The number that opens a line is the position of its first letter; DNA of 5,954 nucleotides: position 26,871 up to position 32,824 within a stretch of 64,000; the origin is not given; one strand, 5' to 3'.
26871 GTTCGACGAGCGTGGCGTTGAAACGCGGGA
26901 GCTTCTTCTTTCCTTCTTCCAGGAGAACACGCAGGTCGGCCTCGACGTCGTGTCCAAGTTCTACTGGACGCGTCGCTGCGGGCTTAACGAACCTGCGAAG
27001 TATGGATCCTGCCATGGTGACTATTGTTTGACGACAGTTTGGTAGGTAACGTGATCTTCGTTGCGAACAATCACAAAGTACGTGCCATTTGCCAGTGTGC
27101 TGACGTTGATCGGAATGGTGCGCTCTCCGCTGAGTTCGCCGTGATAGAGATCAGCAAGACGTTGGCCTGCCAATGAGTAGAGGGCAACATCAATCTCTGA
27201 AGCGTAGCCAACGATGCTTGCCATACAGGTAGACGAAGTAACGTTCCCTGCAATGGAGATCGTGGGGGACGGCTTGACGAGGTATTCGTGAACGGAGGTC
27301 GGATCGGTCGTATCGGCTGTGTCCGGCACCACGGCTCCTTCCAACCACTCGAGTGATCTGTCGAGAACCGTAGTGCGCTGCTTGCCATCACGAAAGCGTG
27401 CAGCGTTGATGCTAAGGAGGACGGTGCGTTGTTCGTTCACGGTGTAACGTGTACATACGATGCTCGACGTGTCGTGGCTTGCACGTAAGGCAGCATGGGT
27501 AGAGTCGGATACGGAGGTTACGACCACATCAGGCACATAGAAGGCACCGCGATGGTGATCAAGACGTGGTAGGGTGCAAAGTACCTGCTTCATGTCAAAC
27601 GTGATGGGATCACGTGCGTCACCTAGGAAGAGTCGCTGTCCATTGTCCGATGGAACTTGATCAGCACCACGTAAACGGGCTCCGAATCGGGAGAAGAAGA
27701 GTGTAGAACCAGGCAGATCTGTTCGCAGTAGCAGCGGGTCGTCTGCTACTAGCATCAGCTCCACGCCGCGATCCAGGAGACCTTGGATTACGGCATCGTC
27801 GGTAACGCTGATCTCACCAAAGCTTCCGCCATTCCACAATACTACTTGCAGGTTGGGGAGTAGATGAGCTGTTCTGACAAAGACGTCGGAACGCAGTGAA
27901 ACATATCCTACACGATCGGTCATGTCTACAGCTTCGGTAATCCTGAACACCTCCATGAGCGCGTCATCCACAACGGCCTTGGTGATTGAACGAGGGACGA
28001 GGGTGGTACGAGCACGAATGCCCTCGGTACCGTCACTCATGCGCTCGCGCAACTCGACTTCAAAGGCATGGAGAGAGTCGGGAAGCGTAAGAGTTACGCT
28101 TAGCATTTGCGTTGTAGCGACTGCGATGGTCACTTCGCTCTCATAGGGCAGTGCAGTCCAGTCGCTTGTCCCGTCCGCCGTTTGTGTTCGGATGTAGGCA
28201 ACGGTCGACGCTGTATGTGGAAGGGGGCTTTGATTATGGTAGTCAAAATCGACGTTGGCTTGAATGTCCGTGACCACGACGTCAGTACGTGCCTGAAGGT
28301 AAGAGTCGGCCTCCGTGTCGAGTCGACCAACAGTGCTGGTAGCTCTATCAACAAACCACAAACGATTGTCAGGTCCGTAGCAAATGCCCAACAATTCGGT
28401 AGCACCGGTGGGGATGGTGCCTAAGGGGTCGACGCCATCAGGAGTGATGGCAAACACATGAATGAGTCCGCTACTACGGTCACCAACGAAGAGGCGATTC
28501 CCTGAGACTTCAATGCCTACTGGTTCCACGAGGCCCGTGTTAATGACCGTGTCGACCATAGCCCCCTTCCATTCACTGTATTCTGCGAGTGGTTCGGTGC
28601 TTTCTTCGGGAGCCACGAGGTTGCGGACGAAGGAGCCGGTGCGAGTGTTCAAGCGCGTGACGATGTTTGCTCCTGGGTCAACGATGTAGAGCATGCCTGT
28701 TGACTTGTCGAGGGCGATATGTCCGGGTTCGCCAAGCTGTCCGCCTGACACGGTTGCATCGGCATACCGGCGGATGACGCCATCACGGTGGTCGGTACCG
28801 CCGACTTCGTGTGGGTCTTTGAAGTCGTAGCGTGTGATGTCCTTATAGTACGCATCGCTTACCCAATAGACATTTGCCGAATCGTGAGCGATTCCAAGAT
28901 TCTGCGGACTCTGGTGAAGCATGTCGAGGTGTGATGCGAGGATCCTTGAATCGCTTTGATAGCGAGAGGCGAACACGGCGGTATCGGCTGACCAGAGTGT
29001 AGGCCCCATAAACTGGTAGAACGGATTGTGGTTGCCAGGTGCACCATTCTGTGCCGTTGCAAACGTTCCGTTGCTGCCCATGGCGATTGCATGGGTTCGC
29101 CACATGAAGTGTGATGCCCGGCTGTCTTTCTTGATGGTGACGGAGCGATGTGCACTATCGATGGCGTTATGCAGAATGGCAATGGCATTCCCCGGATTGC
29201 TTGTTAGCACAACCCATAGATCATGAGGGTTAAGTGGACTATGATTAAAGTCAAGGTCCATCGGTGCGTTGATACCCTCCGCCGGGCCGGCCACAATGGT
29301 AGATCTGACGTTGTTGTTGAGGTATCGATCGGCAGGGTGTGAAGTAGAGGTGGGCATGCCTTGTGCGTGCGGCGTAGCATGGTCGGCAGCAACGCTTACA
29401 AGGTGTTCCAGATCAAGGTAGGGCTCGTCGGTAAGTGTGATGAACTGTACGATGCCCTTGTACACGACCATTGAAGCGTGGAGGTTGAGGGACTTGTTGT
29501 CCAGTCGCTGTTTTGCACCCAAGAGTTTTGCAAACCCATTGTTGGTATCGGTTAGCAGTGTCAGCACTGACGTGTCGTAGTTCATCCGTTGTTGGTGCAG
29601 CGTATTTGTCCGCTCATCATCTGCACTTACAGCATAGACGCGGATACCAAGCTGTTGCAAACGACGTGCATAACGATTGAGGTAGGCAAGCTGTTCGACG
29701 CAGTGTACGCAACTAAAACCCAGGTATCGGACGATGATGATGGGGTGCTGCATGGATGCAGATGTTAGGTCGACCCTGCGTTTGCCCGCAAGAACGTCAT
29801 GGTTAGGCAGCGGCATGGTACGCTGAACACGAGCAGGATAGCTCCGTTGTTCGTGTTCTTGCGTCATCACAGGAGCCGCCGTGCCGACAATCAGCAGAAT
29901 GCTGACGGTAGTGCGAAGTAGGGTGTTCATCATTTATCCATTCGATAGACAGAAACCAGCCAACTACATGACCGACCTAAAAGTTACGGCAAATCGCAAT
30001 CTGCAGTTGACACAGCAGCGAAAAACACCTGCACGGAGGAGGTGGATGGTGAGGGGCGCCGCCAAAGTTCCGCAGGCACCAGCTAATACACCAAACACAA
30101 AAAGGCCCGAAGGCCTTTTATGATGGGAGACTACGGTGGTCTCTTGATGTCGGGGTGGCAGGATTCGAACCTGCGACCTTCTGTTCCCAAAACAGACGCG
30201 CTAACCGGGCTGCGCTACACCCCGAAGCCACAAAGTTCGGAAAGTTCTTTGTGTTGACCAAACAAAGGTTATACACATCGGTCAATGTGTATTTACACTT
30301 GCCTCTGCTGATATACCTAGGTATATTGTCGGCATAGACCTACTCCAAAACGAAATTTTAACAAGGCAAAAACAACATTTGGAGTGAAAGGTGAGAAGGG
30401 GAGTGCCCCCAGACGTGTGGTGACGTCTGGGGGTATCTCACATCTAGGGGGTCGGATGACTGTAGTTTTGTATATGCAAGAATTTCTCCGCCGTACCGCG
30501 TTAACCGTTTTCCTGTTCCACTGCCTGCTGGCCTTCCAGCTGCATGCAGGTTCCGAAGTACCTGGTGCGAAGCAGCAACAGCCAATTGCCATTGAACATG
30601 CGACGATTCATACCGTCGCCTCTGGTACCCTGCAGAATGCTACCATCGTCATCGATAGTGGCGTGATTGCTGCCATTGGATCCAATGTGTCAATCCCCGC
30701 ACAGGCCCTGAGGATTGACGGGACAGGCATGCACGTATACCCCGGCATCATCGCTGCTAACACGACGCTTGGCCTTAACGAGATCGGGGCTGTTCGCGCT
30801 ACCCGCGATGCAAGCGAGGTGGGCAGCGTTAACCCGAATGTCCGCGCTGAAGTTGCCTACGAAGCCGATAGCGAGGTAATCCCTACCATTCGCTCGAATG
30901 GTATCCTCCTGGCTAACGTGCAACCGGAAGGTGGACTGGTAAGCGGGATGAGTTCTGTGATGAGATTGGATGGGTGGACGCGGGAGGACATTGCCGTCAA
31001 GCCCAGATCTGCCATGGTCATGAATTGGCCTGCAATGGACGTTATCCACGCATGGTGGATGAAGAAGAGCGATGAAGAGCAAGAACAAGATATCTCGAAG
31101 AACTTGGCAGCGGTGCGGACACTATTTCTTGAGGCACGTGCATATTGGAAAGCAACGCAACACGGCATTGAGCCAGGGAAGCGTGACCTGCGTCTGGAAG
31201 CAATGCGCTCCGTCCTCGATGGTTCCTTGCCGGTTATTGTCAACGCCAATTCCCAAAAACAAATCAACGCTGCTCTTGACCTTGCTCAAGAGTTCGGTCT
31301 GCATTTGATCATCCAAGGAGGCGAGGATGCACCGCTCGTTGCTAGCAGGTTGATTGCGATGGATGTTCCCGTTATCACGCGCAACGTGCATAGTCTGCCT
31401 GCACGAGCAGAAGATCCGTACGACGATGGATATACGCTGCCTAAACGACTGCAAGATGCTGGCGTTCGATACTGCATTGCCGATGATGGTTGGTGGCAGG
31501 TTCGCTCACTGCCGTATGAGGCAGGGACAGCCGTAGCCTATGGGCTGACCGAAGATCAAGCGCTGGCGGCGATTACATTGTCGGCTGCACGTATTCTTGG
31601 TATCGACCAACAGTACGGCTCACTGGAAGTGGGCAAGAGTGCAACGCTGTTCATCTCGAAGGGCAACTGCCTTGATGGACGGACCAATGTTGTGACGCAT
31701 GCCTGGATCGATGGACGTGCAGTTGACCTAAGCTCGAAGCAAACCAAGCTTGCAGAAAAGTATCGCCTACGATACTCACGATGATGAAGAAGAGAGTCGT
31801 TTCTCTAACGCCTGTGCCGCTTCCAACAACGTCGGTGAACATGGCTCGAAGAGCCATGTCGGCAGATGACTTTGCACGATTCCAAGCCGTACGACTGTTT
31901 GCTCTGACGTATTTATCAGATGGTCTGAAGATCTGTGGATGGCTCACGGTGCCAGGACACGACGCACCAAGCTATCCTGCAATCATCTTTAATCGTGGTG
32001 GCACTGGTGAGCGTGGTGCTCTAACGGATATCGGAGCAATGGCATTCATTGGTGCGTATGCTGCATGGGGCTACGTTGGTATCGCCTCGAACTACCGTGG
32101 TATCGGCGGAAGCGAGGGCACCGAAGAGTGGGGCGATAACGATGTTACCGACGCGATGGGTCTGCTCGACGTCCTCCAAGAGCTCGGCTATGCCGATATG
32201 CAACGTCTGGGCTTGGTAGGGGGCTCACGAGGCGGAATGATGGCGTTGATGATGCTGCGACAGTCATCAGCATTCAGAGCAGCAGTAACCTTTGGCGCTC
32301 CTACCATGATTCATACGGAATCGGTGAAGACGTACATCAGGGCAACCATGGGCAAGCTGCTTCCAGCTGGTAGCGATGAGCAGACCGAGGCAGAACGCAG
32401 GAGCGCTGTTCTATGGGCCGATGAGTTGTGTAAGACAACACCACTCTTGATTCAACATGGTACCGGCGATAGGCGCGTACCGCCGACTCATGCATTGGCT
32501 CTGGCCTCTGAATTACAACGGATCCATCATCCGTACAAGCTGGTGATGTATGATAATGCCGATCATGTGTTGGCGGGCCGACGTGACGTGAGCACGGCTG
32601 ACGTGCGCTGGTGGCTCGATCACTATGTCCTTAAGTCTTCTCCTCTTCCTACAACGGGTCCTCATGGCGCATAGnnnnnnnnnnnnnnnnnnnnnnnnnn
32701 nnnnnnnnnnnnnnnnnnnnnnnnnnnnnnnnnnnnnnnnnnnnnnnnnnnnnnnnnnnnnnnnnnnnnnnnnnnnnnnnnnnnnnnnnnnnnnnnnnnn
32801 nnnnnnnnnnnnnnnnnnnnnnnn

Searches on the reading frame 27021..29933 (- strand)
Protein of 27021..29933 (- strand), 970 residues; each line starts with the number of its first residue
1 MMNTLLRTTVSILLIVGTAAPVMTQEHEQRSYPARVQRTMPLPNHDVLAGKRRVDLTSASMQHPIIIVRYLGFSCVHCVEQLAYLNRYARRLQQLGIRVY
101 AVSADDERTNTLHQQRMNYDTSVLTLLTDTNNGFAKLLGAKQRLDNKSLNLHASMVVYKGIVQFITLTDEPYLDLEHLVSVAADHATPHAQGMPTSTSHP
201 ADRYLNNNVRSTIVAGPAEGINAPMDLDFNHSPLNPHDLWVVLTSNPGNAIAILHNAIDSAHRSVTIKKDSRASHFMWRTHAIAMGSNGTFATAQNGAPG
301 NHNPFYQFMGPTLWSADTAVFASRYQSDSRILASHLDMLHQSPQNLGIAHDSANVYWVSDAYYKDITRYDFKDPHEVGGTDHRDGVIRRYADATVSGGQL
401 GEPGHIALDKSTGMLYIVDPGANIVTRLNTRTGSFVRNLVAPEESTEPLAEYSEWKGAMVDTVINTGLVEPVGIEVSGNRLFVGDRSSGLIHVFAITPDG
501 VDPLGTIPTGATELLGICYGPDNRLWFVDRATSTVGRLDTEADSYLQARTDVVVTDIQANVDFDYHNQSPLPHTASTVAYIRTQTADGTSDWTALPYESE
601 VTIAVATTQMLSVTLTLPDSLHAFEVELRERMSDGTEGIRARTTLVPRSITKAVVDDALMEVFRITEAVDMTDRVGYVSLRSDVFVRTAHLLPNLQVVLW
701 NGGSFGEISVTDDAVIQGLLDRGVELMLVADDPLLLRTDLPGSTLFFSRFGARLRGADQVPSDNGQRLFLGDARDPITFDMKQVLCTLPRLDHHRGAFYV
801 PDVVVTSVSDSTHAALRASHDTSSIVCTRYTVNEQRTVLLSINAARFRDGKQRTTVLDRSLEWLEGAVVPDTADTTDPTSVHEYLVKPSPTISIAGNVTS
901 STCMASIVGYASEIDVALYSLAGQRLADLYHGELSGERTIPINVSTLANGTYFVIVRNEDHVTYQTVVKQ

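Call 7: search_protein_families(library=pfam, proteins=[window:27021-29933:-], max_evalue=0.001)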
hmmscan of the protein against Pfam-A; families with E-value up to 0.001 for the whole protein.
window:27021-29933:- (970 aa): 4 families
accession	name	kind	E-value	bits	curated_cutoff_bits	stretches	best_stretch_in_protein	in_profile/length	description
PF00578.27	AhpC-TSA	-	8.5e-08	32.6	26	1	52-163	16-122/124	AhpC/TSA family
PF08534.16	Redoxin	-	1.9e-06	28.1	26.6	1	45-169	12-135/148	Redoxin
PF24684.1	Vgb_lyase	-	0.00025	20.4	50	1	496-541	165-210/290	Virginiamycin B lyase family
PF18962.6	Por_Secre_tail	-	0.00026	21.6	27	1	912-966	20-72/75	Secretion system C-terminal sorting domain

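Call 10: search_protein_families(library=ncbifam, proteins=[window:27021-29933:-], max_evalue=1)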
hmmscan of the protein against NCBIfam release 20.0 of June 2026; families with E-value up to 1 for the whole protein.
window:27021-29933:- (970 aa): 9 families
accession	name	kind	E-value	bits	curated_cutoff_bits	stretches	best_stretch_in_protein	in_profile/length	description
TIGR04183.1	Por_Secre_tail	domain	4e-05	23.5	23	1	911-970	18-72/72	T9SS type A sorting domain-containing protein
NF053768.1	CIS12_fam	equivalog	6.1e-05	21.9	860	1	466-577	85-198/715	CIS12 family contractile injection system protein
TIGR03137.1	AhpC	equivalog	0.00072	19.3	272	1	75-170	44-139/187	alkyl hydroperoxide reductase subunit C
NF040769.1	SelL_rel_redox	subfamily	0.0031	17.2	120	1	52-121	14-83/173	SelL-related redox protein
NF033206.1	ScyE_fam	subfamily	0.0056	16.3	80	1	408-532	145-273/333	ScyD/ScyE family protein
TIGR03606.1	non_repeat_PQQ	subfamily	0.013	14.4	434.55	1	516-562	34-77/454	glucose/sorbosone family PQQ-dependent dehydrogenase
NF035926.1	scyF_NHL_VPEP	equivalog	0.037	13.2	350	1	343-516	44-200/376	scytonemin biosynthesis PEP-CTERM protein ScyF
NF004040.0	PRK05537.1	equivalog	0.065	11.6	669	1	196-264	138-208/572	bifunctional sulfate adenylyltransferase/adenylylsulfate kinase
NF052464.1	L2IsogltmlsynMurTStaph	equivalog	0.086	11.6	800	1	704-741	138-175/435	lipid II isoglutaminyl synthase subunit MurT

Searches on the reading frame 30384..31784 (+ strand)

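Call 7: search_protein_families(library=pfam, proteins=[window:30384-31784:+], max_evalue=0.001)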
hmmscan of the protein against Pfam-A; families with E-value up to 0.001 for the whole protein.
window:30384-31784:+ (466 aa): 2 families
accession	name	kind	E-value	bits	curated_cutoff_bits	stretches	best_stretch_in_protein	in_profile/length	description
PF01979.26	Amidohydro_1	-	2.3e-08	34.1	25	1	353-447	236-345/345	Amidohydrolase family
PF07969.17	Amidohydro_3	-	7.8e-05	22.8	29.7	1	388-447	407-471/472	Amidohydrolase family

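Call 36: search_protein_families(library=ncbifam, proteins=[window:30384-31784:+], max_evalue=1)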
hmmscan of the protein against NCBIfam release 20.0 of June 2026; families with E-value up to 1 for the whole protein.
window:30384-31784:+ (466 aa): 31 families (the best 25 are shown)
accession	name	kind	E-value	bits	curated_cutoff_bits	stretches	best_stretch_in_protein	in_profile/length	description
NF051886.1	XaaProDiPepCaul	equivalog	1.3e-10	40.9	500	2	382-431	330-379/398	Xaa-Pro dipeptidase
NF006056.0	PRK08204.1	subfamily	5.7e-08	32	391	2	386-423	340-377/449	hypothetical protein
TIGR01224.1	hutI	equivalog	5.9e-07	28.6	298.15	2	385-426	311-352/377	imidazolonepropionase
TIGR02033.1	D-hydantoinase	equivalog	3.9e-06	26.1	393.25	1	80-137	11-68/454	dihydropyrimidinase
NF011989.0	PRK15446.2-5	equivalog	5.6e-06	25.4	565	1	69-124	5-58/385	alpha-D-ribose 1-methylphosphonate 5-triphosphate diphosphatase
NF006689.0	PRK09237.1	equivalog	6e-06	25.1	371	2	69-123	6-60/383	amidohydrolase/deacetylase family metallohydrolase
TIGR02318.1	phosphono_phnM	equivalog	2.1e-05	23.6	390.55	2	82-124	12-52/376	phosphonate metabolism protein PhnM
NF005211.0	PRK06687.1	equivalog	3.3e-05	22.8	703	1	388-425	334-371/419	TRZ/ATZ family protein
NF006549.0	PRK09045.1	equivalog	4.3e-05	22.3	540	1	385-423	338-376/444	TRZ/ATZ family hydrolase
NF004839.0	PRK06189.1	equivalog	4.5e-05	22.3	631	1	77-125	12-59/451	allantoinase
NF005791.0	PRK07627.1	equivalog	4.9e-05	22.4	442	1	68-129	3-64/425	dihydroorotase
TIGR00221.1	nagA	equivalog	5.8e-05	22.2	225.65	1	388-429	329-370/380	N-acetylglucosamine-6-phosphate deacetylase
NF008371.0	PRK11170.1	equivalog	8.6e-05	21.6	483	2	69-144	3-73/382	N-acetylglucosamine-6-phosphate deacetylase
NF011990.0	PRK15446.2-6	subfamily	0.00018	20.4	233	1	392-450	330-385/390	alpha-D-ribose 1-methylphosphonate 5-triphosphate diphosphatase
NF006843.0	PRK09357.2-4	equivalog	0.00031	19.7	786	1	80-160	14-101/431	dihydroorotase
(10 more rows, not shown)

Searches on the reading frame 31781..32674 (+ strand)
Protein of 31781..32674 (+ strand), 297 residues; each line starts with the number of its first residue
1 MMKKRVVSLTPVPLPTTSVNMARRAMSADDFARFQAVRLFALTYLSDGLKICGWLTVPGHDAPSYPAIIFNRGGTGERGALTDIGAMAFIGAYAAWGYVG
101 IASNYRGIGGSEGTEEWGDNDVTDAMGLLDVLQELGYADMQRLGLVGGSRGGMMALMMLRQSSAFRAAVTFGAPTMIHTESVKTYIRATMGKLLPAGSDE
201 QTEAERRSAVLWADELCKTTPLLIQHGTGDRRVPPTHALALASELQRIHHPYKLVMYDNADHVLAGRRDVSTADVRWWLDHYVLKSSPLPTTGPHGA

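Call 8: search_protein_families(library=pfam, proteins=[window:31781-32674:+], max_evalue=0.001)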
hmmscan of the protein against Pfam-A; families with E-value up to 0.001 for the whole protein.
window:31781-32674:+ (297 aa): 7 families
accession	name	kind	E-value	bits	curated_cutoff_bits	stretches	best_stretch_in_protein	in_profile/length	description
PF00326.27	Peptidase_S9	-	5.7e-29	101.6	22.6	1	93-281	10-208/213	Prolyl oligopeptidase family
PF05448.18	AXE1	-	2.7e-07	30.1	21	0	33-112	50-124/321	Acetyl xylan esterase (AXE1)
PF02129.25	Peptidase_S15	-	6.9e-07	29.7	23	1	92-170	46-125/262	X-Pro dipeptidyl-peptidase (S15 family)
PF00561.26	Abhydrolase_1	-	8.5e-07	29.3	25.8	1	93-179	22-109/245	alpha/beta hydrolase fold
PF01738.24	DLH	-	9e-07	29.1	21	1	122-269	77-193/217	Dienelactone hydrolase family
PF20434.5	BD-FAE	-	1.1e-06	28.8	26.8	1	58-245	6-215/215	BD-FAE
PF12146.15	Hydrolase_4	-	2.7e-06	27.3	27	0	92-196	26-136/239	Serine aminopeptidase, S33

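Call 36: search_protein_families(library=ncbifam, proteins=[window:31781-32674:+], max_evalue=1)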
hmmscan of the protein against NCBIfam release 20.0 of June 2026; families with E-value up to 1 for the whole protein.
window:31781-32674:+ (297 aa): 13 families
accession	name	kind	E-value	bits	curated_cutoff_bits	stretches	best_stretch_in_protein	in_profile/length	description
NF033523.0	lasso_peptidase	equivalog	2.4e-09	36.5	400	1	128-263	481-615/638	Atxe2 family lasso peptide isopeptidase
NF050058.1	e_dPHAscl_type1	hypoth_equivalog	1.7e-08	34.3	150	1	120-250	83-209/276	extracellular catalytic domain type 1 short-chain-length polyhydroxyalkanoate depolymerase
NF053518.1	DipepPtdsDpp5Prph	equivalog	2e-07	29.9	900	1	46-264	404-633/655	dipeptidyl-peptidase Dpp5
NF058544.1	IVPilMotSglTMyx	equivalog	4.1e-06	26.8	300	1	77-183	43-146/210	type IV pili motility protein SglT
NF047920.1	lactonase_UilS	equivalog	6.7e-06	26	400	1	62-168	21-125/285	UilS family quorum-quenching N-acyl-homoserine lactonase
NF007857.0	PRK10566.1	equivalog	4.8e-05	23.3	201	1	127-256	93-223/249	esterase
TIGR00976.1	CocE_NonD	subfamily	0.0019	17.3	66.3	1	92-159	48-115/550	CocE/NonD family hydrolase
NF052620.1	AryltfaseLP1002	equivalog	0.0039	16.6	300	1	61-265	28-234/265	lp_1002 family arylesterase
TIGR02821.1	fghA_ester_D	equivalog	0.0078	15.8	281.7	1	133-262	130-255/275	S-formylglutathione hydrolase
NF052610.1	macro_16_ester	equivalog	0.02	14.2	420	1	219-247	223-251/281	alpha/beta fold macrolide esterase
NF053683.1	esterase_mleBRB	exception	0.027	14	585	0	220-245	220-245/280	BRB family alpha/beta fold macrolide esterase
NF053693.1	esterase_mleCBF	exception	0.05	13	564.5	1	219-262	221-260/279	CBF family alpha/beta fold macrolide esterase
NF003780.0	PRK05371.1-1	subfamily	0.2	10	642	0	88-124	129-165/594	Xaa-Pro dipeptidyl-peptidase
